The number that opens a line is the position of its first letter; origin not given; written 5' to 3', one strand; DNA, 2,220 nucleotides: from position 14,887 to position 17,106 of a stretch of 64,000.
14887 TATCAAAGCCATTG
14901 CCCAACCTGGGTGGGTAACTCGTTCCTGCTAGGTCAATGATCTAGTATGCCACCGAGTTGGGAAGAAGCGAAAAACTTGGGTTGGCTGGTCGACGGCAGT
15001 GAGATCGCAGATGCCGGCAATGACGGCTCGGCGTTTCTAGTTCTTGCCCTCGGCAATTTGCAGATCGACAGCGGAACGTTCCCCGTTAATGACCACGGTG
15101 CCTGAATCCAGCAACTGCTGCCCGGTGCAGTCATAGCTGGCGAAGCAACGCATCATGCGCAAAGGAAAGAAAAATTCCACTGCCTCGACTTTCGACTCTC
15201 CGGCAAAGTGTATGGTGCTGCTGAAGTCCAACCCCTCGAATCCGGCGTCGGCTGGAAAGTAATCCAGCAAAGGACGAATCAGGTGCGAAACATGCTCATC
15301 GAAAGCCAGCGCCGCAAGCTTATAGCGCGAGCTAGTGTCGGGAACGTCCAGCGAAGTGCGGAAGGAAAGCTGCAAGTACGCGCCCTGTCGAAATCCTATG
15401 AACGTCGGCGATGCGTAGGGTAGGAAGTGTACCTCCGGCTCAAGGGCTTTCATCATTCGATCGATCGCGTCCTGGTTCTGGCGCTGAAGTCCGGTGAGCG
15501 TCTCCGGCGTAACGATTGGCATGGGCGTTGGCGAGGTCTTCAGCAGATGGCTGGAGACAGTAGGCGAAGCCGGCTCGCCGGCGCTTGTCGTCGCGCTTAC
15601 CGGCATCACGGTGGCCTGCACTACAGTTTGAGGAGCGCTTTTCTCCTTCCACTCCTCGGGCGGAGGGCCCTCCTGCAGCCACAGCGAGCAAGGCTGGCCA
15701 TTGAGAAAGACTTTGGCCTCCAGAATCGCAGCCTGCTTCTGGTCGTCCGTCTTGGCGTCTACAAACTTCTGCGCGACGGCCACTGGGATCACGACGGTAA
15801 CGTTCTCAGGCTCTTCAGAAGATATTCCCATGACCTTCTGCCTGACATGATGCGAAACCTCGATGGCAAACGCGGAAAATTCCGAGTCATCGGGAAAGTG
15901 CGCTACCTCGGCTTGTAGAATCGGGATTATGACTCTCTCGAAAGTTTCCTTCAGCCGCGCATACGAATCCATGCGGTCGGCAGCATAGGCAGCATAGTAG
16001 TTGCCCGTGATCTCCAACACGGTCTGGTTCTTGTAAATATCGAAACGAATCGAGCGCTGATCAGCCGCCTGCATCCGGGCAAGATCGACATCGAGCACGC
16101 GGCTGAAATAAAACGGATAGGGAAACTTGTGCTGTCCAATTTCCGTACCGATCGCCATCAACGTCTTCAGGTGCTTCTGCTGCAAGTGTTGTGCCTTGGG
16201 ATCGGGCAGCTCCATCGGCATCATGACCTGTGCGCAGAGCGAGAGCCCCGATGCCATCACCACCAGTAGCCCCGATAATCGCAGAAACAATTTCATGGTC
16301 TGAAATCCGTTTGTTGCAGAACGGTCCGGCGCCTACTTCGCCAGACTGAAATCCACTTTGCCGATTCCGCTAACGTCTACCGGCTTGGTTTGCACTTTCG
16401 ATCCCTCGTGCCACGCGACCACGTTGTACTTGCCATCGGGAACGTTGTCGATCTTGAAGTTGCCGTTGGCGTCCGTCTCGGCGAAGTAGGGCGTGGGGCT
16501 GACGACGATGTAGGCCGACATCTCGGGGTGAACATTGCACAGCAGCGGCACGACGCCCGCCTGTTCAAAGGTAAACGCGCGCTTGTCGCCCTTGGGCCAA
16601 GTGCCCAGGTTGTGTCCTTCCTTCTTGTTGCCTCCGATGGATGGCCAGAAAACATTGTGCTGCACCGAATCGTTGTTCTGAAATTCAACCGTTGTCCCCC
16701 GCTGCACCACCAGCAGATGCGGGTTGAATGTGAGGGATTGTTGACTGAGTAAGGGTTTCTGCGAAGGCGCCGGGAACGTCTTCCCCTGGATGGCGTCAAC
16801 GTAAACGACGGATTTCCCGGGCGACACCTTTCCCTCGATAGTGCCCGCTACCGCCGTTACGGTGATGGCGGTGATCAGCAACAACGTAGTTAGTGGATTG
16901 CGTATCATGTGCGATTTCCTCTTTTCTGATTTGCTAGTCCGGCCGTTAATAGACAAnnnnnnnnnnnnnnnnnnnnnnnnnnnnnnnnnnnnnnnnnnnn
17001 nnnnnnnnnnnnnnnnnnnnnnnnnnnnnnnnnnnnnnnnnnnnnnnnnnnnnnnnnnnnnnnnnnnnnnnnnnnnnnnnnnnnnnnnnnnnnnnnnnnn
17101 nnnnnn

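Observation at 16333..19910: Dihaem cytochrome c + haem-porin fusion + cupredoxin operon resembling an Fe(II)-oxidation (Cyc2/Cyc1/rusticyanin-type) module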

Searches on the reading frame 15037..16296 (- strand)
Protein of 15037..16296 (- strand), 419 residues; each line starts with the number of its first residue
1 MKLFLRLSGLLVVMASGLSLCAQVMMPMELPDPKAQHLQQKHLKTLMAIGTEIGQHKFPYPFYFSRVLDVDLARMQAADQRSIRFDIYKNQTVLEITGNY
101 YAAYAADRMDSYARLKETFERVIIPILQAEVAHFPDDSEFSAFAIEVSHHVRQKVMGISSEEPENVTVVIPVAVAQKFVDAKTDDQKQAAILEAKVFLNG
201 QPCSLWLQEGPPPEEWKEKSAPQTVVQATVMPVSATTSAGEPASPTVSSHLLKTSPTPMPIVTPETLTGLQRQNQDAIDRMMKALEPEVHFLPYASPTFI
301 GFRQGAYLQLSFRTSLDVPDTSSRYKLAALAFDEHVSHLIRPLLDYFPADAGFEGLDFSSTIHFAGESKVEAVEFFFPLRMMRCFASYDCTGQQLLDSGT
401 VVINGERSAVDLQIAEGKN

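Call 3: search_protein_families(library=pfam, proteins=[window:15037-16296:-], max_evalue=0.1)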
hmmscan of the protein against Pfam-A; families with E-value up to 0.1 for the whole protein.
window:15037-16296:- (419 aa): 0 families

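Call 4: search_protein_families(library=ncbifam, proteins=[window:15037-16296:-], max_evalue=0.1)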
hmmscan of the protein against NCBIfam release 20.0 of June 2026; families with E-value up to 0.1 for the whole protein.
window:15037-16296:- (419 aa): 1 family
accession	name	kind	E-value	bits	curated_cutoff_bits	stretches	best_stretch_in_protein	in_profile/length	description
NF007741.0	PRK10421.1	equivalog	0.093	12.1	311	0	78-151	92-165/262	transcriptional regulator LldR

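Call 67: search_solved_structures(query=window:15037-16296:-, max_evalue=10)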
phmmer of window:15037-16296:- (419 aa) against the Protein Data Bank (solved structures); distinct sequences matched with E-value up to 10: 2.
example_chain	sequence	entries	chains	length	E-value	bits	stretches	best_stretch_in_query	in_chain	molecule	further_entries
9hqx_A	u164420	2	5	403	1.3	11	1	172-284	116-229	ABC-three component systems C-terminal domain-containing protein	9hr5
9hqu_C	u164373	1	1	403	1.3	11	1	172-284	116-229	ABC-three component systems C-terminal domain-containing protein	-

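Call 68: find_homologous_proteins(query=window:15037-16296:-, max_evalue=0.001)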
Query window:15037-16296:- (419 aa): 2383 proteins with E <= 0.001 among 8000 candidates; the best 120 are listed.
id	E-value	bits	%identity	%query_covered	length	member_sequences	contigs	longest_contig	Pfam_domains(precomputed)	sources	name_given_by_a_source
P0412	1.9e-274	927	99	100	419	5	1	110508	-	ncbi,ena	-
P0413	2.3e-234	795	85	100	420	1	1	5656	-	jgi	jgi:hypothetical protein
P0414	6.5e-233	791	84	100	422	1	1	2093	-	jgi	jgi:hypothetical protein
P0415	6.3e-229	778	84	98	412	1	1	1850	-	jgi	-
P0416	1.8e-222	756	80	100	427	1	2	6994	-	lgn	-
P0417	8.5e-218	741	79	100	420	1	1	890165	-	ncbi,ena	-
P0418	8.4e-213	724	77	100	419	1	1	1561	-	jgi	jgi:hypothetical protein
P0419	2.6e-206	703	74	100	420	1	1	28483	-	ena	-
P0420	2.0e-203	694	74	100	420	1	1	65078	-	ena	-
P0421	4.5e-203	692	76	99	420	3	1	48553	-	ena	-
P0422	5.7e-203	692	74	99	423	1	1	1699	-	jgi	-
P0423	1.2e-202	691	74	100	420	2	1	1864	-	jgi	jgi:hypothetical protein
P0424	2.9e-202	690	75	100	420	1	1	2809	-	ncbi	-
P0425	3.2e-202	690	75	98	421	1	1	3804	-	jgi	-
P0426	3.8e-202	689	73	100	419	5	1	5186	-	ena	-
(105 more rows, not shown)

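Call 79: predict_structure(alignment_id=A4)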
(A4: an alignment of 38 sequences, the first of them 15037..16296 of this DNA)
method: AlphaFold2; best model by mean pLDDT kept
length: 419 residues; sequences in the alignment: 38
mean_pLDDT: 58.3   pTM: 0.44
mean pLDDT of the five models: 58.3, 57.8, 56.7, 37.6, 37.1
residues with pLDDT >= 90: 0; 70-90: 138; 50-70: 155; < 50: 126
segments of 3 or more residues with pLDDT < 50: 17-32, 61-83, 101-106, 151-161, 222-263, 293-304, 412-419
pLDDT, mean of each block of 10 residues (from residue 1): 66 54 29 51 60 58 32 29 49 56 50 74 78 63 65 37 67 84 85 77 76 69 33 22 27 34 54 71 67 41 54 62 67 78 79 71 65 74 77 66 56 39
secondary structure, 60 per line:
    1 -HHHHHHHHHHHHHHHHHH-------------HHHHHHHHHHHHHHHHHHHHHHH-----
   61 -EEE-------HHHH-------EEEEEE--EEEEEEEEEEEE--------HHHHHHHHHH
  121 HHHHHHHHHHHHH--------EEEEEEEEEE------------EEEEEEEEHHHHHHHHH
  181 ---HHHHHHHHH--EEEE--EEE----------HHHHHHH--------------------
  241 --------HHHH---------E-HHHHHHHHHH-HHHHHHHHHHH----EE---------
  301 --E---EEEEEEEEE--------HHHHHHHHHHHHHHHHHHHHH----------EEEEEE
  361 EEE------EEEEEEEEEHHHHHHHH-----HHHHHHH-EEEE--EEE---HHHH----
elements in order: H2-19 H33-55 E62-64 H72-75 E83-88 E91-102 H111-133 E142-151 E164-171 H172-180 H184-192 E195-198 E201-203 H214-220 H249-252 H264-273 H275-285 E307-315 H324-344 E355-363 E370-378 H379-386 H392-398 E400-403 E406-408 H412-415

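Call 84: fold_search(model_id=the predicted structure, library=pdb)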
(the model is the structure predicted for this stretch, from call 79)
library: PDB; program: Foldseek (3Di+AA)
matches with E <= 10: 512; with E <= 0.001: 0
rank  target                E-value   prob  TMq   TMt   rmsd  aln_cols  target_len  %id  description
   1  5cs4_B                5.1e-03  0.20  0.12  0.13  24.6       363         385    7  Crystal structure of domains AC3-AC5 of yeast acetyl-CoA carboxylase (released 2015-10-28)
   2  5csl_A                1.5e-02  0.21  0.12  0.03  23.1       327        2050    7  Crystal structure of the 500 kD yeast acetyl-CoA carboxylase holoenzyme dimer (released 2015-10-28)
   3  5csl_B                2.2e-02  0.11  0.12  0.04  23.0       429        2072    7  Crystal structure of the 500 kD yeast acetyl-CoA carboxylase holoenzyme dimer (released 2015-10-28)
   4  5csk_A                3.0e-02  0.23  0.11  0.03  12.7       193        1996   10  Crystal structure of yeast acetyl-CoA carboxylase, unbiotinylated (released 2015-10-28)
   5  2qx2                  4.0e-02  0.28  0.15  0.17  18.5       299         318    8  Structure of the C-terminal domain of sex pheromone staph-cAM373 precursor from Staphylococcus aureus (released 2007-09-11)
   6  5i6e                  4.7e-02  0.12  0.14  0.10  22.6       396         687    7  Crystal structure of the central domain of yeast acetyl-CoA carboxylase (released 2016-04-20)
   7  5cs4_A                5.3e-02  0.18  0.14  0.14  24.1       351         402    7  Crystal structure of domains AC3-AC5 of yeast acetyl-CoA carboxylase (released 2015-10-28)
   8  5csa_A                6.6e-02  0.20  0.12  0.06  12.3       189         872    9  Crystal structure of domains BT-BCCP-AC1-AC5 of yeast acetyl-CoA carboxylase (released 2015-10-28)
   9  5csk_B                9.3e-02  0.16  0.12  0.03  14.6       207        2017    9  Crystal structure of yeast acetyl-CoA carboxylase, unbiotinylated (released 2015-10-28)
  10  9r2v_B                1.2e-01  0.41  0.12  0.26  10.2       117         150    9  De novo designed M16 protein fold (released 2025-05-14)
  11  8psq_A                1.2e-01  0.09  0.09  0.12  20.2       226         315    8  Tilapia Lake Virus polymerase in cRNA pre-initiation state mode A (core only) (released 2023-12-27)
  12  9jkp                  1.3e-01  0.21  0.12  0.15  11.2       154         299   12  Crystal structure of the Staphylococcus aureus GTPase Era in complex with GDP (released 2024-12-18)
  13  5trc_A                1.6e-01  0.09  0.14  0.14  23.6       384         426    7  Crystal structure of phosphorylated AC3-AC5 domains of yeast acetyl-CoA carboxylase (released 2016-12-07)
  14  5csa_B                2.3e-01  0.06  0.12  0.07  23.7       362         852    7  Crystal structure of domains BT-BCCP-AC1-AC5 of yeast acetyl-CoA carboxylase (released 2015-10-28)
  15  6zmw_x                2.5e-01  0.35  0.14  0.14  13.7       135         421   10  Structure of a human 48S translational initiation complex (released 2020-09-23)
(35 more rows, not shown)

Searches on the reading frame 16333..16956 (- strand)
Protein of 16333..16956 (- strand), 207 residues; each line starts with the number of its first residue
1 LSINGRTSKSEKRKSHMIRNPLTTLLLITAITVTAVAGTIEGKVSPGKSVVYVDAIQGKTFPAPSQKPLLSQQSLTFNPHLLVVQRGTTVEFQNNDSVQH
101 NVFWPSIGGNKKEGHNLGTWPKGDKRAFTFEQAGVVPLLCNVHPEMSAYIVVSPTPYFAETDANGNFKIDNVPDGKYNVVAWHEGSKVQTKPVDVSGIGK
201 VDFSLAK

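Call 3: search_protein_families(library=pfam, proteins=[window:16333-16956:-], max_evalue=0.1)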
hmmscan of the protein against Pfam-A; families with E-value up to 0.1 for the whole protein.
window:16333-16956:- (207 aa): 9 families
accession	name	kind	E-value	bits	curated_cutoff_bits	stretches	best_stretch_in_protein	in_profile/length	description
PF14686.12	fn3_3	-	4.2e-09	36.5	24.4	1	157-196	27-68/75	Polysaccharide lyase family 4, domain II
PF13620.12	CarboxypepD_reg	-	1.7e-07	31.9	32.3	1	150-202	19-78/82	Carboxypeptidase regulatory-like domain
PF13715.12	CarbopepD_reg_2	-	1.2e-06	28.9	32.2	1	148-201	17-70/88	CarboxypepD_reg-like domain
PF00127.26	Copper-bind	-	1.1e-05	26.2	21.2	1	72-152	9-98/99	Copper binding proteins, plastocyanin/azurin family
PF23193.1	NOMO_3rd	-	0.0059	17.1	27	1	159-189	62-92/120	NOMO third transthyretin-like domain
PF09430.16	EMC7_beta-sandw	-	0.029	15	26.6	1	155-196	19-60/122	ER membrane protein complex subunit 7, beta-sandwich domain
PF23509.1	MSMEG_3727_PQQ-assoc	-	0.057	13.3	27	1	71-111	50-92/152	MSMEG_3727, PQQ-associated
PF17802.7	SpaA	-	0.069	13.8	23.1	0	159-180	36-57/91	Prealbumin-like fold domain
PF13473.12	Cupredoxin_1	-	0.07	13.6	27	0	74-152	29-104/104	Cupredoxin-like domain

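Call 4: search_protein_families(library=ncbifam, proteins=[window:16333-16956:-], max_evalue=0.1)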
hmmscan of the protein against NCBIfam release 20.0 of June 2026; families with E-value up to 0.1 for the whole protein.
window:16333-16956:- (207 aa): 5 families
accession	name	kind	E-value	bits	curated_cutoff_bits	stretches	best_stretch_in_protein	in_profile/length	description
TIGR02656.1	cyanin_plasto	equivalog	0.00039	20.8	87.85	1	73-105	10-42/99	plastocyanin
TIGR02657.1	amicyanin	equivalog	0.00058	20.2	110.2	1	80-152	11-82/83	amicyanin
TIGR03102.1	halo_cynanin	subfamily_domain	0.0014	18.7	93.8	1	73-147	35-107/115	halocyanin domain-containing protein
TIGR01697.1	PNPH-PUNA-XAPA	subfamily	0.048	13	197.1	1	2-86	55-136/247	inosine/guanosine/xanthosine phosphorylase family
TIGR04339.1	PQQ_MSMEG_3727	hypoth_equivalog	0.058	13.1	75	1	72-111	50-91/151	MSMEG_3727 family PQQ-associated protein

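Call 31: find_homologous_proteins(query=window:16336-16908:-, max_evalue=0.001)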
Query seq(191 aa) (191 aa): 7911 proteins with E <= 0.001 among 8000 candidates; the best 120 are listed.
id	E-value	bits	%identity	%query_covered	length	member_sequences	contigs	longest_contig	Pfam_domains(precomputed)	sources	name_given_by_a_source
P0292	1.9e-124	431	100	100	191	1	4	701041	PF13715.13,PF00127.27,PF14686.13,PF13620.13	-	-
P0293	1.0e-116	405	93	100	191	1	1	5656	PF13715.13,PF00127.27,PF14686.13,PF13620.13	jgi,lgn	jgi:plastocyanin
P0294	9.5e-109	379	87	100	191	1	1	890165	PF13715.13,PF00127.27,PF14686.13,PF13620.13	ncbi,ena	-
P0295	1.0e-105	370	85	100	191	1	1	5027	PF13715.13,PF00127.27,PF14686.13,PF13620.13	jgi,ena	-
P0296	2.4e-105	368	86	99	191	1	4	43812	PF13715.13,PF00127.27,PF14686.13,PF13620.13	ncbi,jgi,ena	jgi:plastocyanin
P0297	2.4e-105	368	84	100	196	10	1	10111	PF13715.13,PF00127.27,PF14686.13,PF13620.13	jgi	jgi:plastocyanin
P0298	6.9e-105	367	83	100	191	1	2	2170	PF13715.13,PF00127.27,PF14686.13,PF13620.13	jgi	jgi:plastocyanin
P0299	9.1e-100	350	79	100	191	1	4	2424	PF13715.13,PF00127.27,PF14686.13,PF13620.13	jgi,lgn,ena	-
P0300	1.0e-99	350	79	100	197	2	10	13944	PF13715.13,PF00127.27,PF14686.13,PF13620.13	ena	-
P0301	1.0e-99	350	79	100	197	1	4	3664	PF13715.13,PF00127.27,PF14686.13,PF13620.13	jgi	-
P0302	1.9e-99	349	78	100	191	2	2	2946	PF13715.13,PF00127.27,PF14686.13,PF13620.13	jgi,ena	jgi:plastocyanin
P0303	2.4e-99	349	79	100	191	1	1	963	PF13715.13,PF00127.27,PF14686.13,PF13620.13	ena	-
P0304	3.4e-99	348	77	100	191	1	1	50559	PF13715.13,PF00127.27,PF14686.13,PF13620.13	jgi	jgi:plastocyanin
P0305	5.8e-99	348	77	100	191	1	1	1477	PF13715.13,PF00127.27,PF14686.13,PF13620.13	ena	-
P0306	1.0e-98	347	81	93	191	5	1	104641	PF13715.13,PF00127.27,PF14686.13,PF13620.13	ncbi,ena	-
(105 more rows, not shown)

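Call 32: search_solved_structures(query=window:16336-16908:-, max_evalue=1, show_alignments=2)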
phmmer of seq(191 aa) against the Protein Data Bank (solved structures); distinct sequences matched with E-value up to 1: 28.
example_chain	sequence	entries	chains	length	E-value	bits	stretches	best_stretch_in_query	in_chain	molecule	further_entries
5fc9_A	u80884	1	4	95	4.2e-06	29.9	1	61-136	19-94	Blue (Type 1) copper domain protein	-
9cck_A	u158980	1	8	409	0.0051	19.9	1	60-135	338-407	Copper-containing nitrite reductase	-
6hbe_A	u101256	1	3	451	0.0052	19.9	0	58-136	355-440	Copper-containing nitrite reductase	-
1bxu_A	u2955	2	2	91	0.0071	19.4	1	58-128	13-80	PLASTOCYANIN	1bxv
1id2_A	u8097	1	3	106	0.0089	19.1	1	58-136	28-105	AMICYANIN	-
3c75_A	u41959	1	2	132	0.01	18.9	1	52-136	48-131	Amicyanin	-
1sf3_A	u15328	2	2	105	0.014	18.4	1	64-136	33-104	Amicyanin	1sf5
4p5r_A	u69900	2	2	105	0.014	18.4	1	64-136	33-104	Amicyanin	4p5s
1sfd_A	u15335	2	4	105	0.02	18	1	64-136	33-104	Amicyanin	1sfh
1mda_A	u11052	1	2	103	0.026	17.6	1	64-136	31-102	AMICYANIN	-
1aac_A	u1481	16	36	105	0.027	17.5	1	64-136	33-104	AMICYANIN | PROTEIN (AMICYANIN)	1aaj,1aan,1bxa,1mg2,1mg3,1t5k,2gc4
2qdv_A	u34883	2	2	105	0.037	17.1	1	64-136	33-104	Amicyanin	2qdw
2gb2_A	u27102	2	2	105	0.037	17.1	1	64-136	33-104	Amicyanin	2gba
4zch_A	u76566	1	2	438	0.041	16.9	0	45-80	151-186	Tumor necrosis factor ligand superfamily member 13,Tumor necrosis factor ligand superfamil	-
3ie9_A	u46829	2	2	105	0.068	16.2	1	64-136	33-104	Amicyanin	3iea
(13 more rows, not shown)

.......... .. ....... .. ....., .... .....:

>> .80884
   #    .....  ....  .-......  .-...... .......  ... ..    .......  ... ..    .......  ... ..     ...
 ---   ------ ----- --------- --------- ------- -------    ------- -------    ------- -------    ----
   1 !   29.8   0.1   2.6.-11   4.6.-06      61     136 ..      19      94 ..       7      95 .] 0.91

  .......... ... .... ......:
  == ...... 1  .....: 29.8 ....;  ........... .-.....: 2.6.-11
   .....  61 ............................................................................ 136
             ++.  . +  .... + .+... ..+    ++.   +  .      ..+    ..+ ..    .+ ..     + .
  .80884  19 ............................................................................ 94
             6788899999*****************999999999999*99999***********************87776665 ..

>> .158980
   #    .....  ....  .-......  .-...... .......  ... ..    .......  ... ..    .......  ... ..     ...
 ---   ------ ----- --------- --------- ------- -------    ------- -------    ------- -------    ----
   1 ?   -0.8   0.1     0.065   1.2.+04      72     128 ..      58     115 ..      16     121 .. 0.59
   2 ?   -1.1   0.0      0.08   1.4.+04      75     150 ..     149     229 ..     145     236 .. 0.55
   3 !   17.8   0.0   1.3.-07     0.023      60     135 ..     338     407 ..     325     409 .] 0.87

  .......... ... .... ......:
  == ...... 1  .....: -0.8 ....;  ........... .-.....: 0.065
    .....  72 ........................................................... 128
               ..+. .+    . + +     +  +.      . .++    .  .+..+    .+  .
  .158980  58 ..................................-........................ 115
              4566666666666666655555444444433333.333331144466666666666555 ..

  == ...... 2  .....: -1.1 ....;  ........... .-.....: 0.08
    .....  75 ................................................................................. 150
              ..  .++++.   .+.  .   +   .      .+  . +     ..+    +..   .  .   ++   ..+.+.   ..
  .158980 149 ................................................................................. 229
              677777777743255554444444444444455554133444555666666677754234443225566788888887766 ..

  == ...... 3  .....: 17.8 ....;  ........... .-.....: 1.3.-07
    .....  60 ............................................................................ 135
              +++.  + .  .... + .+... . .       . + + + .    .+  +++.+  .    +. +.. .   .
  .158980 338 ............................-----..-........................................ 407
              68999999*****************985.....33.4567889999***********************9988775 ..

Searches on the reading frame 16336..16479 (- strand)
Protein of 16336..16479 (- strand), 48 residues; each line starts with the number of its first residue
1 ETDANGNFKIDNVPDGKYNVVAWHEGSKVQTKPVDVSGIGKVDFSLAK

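Call 103: search_protein_families(library=pfam, proteins=[window:16336-16479:-], max_evalue=0.01)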
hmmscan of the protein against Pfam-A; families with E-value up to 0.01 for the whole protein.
seq(48 aa): 4 families
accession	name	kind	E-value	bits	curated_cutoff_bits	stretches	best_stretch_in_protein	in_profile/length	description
PF14686.12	fn3_3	-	3.8e-08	33.4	24.4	1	1-37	30-68/75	Polysaccharide lyase family 4, domain II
PF13620.12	CarboxypepD_reg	-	2.4e-07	31.4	32.3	1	2-45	34-80/82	Carboxypeptidase regulatory-like domain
PF13715.12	CarbopepD_reg_2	-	1.1e-06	29.1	32.2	1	2-43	30-71/88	CarboxypepD_reg-like domain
PF23193.1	NOMO_3rd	-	0.003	18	27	1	2-30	64-92/120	NOMO third transthyretin-like domain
